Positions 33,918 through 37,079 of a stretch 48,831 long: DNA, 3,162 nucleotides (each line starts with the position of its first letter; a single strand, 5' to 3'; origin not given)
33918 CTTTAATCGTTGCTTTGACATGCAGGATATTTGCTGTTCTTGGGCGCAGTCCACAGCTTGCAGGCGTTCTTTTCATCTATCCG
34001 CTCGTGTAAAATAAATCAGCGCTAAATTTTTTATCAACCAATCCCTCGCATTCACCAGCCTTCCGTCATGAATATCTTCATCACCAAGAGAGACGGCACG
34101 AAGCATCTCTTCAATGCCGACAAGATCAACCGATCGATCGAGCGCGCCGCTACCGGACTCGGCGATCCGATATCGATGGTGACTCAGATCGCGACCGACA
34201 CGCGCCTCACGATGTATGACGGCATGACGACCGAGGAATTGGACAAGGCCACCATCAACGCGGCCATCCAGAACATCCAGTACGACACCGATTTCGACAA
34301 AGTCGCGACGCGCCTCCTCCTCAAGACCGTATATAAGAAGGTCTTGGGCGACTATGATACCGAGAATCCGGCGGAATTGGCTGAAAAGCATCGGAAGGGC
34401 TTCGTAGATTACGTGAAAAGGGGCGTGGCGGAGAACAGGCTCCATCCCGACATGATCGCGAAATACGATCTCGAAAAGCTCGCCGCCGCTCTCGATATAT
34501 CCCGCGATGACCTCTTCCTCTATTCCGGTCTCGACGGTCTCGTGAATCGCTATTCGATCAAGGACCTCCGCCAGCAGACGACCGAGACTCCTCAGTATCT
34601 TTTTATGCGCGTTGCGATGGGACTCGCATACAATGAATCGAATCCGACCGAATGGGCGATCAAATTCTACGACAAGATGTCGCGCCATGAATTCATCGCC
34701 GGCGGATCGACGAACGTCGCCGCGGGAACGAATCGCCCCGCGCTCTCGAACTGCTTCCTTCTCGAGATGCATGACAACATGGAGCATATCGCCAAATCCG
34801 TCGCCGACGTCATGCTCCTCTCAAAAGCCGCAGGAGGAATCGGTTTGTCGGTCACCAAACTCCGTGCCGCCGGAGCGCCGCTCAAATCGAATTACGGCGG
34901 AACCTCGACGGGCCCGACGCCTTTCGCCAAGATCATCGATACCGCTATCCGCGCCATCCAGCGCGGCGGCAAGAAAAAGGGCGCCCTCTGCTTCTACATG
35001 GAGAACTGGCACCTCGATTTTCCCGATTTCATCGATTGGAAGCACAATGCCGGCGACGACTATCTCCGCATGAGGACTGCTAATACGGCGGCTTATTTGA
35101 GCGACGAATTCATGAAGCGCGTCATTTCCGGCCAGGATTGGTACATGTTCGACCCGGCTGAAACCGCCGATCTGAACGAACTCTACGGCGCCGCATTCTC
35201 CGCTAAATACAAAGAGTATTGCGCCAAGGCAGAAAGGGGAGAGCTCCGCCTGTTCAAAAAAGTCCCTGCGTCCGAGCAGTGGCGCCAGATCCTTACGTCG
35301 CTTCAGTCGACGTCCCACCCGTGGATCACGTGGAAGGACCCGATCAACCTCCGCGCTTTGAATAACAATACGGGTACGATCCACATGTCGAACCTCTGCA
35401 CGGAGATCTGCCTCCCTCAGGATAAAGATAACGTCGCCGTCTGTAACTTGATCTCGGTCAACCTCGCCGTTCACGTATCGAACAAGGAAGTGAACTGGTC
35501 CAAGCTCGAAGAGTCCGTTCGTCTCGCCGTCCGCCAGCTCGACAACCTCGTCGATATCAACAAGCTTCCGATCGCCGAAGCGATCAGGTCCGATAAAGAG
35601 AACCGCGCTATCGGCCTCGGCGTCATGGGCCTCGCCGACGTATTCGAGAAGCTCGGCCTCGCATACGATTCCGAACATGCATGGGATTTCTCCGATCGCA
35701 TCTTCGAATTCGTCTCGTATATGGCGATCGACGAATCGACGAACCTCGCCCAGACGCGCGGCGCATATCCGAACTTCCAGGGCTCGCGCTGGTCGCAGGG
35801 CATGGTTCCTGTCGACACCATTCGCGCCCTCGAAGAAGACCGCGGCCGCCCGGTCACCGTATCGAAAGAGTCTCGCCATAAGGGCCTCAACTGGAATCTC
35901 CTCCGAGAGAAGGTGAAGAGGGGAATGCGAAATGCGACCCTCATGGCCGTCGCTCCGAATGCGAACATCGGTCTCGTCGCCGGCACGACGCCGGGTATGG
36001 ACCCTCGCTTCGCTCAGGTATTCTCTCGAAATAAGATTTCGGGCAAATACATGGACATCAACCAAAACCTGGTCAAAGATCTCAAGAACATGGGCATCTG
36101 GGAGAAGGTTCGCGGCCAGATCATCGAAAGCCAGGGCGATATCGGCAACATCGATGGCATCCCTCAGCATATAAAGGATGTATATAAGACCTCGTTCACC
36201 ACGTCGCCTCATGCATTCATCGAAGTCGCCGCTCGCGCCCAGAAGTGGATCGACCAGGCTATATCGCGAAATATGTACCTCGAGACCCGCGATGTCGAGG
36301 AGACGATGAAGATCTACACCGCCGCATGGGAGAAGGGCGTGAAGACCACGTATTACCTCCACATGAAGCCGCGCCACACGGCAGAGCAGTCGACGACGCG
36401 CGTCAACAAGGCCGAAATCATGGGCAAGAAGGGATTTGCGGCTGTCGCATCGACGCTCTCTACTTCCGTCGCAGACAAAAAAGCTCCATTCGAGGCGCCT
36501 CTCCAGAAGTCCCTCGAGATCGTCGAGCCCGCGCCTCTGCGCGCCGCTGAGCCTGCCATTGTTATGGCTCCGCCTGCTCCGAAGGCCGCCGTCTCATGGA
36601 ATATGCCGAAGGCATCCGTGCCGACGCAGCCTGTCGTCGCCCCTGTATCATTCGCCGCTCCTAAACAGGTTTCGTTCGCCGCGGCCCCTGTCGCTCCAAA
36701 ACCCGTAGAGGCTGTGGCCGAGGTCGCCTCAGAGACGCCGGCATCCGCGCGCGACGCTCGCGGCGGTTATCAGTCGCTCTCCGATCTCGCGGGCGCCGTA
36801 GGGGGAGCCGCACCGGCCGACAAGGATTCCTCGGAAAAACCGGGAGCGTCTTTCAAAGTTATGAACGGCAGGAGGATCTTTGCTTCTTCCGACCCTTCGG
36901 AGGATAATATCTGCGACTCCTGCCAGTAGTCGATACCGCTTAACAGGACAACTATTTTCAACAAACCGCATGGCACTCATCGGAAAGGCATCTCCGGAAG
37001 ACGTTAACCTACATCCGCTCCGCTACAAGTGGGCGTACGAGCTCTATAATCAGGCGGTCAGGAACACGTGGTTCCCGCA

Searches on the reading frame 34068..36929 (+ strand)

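Call 5: search_protein_families(library=pfam, proteins=[window:34068-36929:+], max_evalue=0.01)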
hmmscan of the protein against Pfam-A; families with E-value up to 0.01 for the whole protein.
window:34068-36929:+ (953 aa): 3 families
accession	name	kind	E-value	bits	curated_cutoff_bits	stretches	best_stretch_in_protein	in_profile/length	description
PF02867.20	Ribonuc_red_lgC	-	3.5e-163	544.4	23.9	1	227-764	1-523/523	Ribonucleotide reductase, barrel domain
PF00317.26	Ribonuc_red_lgN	-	1.2e-17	64.2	28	1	152-223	5-76/77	Ribonucleotide reductase, all-alpha domain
PF03477.21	ATP-cone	-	2.9e-10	41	25.8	1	4-87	2-84/88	ATP cone domain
